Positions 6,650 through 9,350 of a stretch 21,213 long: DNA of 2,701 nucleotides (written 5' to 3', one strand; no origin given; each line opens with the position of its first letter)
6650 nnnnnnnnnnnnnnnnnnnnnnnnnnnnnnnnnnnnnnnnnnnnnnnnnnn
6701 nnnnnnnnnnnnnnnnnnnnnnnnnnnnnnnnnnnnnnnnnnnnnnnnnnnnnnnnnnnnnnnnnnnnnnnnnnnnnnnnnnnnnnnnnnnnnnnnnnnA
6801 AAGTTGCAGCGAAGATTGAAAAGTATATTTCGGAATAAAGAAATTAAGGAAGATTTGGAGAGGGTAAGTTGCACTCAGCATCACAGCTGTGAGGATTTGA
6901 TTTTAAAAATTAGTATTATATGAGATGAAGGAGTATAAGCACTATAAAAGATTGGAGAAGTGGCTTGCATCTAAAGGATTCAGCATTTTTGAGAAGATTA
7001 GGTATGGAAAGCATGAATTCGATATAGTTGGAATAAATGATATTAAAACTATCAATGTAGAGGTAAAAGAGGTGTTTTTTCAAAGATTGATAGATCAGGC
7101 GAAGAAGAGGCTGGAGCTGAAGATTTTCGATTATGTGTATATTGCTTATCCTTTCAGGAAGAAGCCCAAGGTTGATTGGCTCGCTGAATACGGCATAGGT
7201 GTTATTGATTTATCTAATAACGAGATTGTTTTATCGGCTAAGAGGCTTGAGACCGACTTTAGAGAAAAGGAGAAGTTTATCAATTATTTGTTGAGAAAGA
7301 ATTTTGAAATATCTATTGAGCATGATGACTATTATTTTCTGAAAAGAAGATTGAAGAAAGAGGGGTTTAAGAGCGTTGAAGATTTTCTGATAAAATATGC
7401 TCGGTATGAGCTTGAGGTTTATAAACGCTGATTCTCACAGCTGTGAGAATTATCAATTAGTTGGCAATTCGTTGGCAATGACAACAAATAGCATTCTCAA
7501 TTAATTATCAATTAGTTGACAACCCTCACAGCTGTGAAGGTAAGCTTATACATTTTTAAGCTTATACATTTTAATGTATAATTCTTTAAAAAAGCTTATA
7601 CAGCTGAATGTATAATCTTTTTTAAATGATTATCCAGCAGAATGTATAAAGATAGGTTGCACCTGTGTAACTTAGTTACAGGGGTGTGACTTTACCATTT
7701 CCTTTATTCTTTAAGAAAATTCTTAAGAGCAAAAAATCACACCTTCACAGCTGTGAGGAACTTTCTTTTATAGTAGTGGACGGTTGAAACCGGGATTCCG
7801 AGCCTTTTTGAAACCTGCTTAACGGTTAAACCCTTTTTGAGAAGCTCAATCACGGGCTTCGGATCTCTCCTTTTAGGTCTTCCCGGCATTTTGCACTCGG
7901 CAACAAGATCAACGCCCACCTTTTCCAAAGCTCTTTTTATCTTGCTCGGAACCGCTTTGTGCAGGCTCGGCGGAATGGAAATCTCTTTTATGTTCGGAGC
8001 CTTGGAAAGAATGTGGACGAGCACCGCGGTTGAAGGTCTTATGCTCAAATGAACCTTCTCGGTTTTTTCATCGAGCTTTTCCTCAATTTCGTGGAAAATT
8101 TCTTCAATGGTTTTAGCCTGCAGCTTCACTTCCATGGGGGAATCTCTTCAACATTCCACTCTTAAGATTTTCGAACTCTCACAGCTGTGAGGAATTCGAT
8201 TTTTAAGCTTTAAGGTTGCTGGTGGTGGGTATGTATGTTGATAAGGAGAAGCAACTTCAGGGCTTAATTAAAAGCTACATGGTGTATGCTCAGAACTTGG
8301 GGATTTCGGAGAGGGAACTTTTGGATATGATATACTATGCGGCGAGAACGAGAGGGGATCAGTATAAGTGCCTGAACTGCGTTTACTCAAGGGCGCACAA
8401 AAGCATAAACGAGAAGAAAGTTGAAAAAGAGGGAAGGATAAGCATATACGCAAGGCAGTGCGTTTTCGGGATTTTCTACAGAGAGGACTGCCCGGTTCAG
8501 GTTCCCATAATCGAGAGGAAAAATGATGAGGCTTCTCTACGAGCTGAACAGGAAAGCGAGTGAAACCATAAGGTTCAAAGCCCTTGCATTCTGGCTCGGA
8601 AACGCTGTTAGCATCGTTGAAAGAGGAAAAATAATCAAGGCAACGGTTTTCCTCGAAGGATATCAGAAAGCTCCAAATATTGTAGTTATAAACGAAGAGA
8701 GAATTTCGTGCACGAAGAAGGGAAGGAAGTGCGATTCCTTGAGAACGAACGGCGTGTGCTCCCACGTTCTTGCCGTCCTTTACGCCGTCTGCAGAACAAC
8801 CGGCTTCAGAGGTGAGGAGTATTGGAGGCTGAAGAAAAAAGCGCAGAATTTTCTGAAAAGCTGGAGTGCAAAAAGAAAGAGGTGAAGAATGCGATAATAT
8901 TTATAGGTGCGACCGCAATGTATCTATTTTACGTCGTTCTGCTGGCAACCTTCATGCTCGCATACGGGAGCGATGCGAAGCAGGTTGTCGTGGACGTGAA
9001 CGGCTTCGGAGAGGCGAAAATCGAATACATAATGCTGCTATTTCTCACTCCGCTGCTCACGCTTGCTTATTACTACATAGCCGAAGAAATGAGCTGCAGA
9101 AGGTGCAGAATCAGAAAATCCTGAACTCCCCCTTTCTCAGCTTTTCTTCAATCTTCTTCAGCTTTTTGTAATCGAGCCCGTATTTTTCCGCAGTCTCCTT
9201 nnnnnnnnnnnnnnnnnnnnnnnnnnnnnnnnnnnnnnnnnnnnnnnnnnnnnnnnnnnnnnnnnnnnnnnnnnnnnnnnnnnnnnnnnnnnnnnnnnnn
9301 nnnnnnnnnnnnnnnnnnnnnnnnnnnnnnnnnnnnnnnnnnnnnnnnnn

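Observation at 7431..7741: Gene-free 310-bp hub with three palindrome modules, iteron-like repeats and a nested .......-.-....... dyad array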

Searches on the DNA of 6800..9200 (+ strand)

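Call 13: search_dna_similar(query=window:6800-9200:+, collection=plasmids, mode=distant)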
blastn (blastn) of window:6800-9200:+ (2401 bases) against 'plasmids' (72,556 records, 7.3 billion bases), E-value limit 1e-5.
No match.

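Call 15: search_dna_similar(query=window:6800-9200:+, collection=phages, mode=distant)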
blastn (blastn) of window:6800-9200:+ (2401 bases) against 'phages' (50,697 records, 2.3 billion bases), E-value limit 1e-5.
No match.
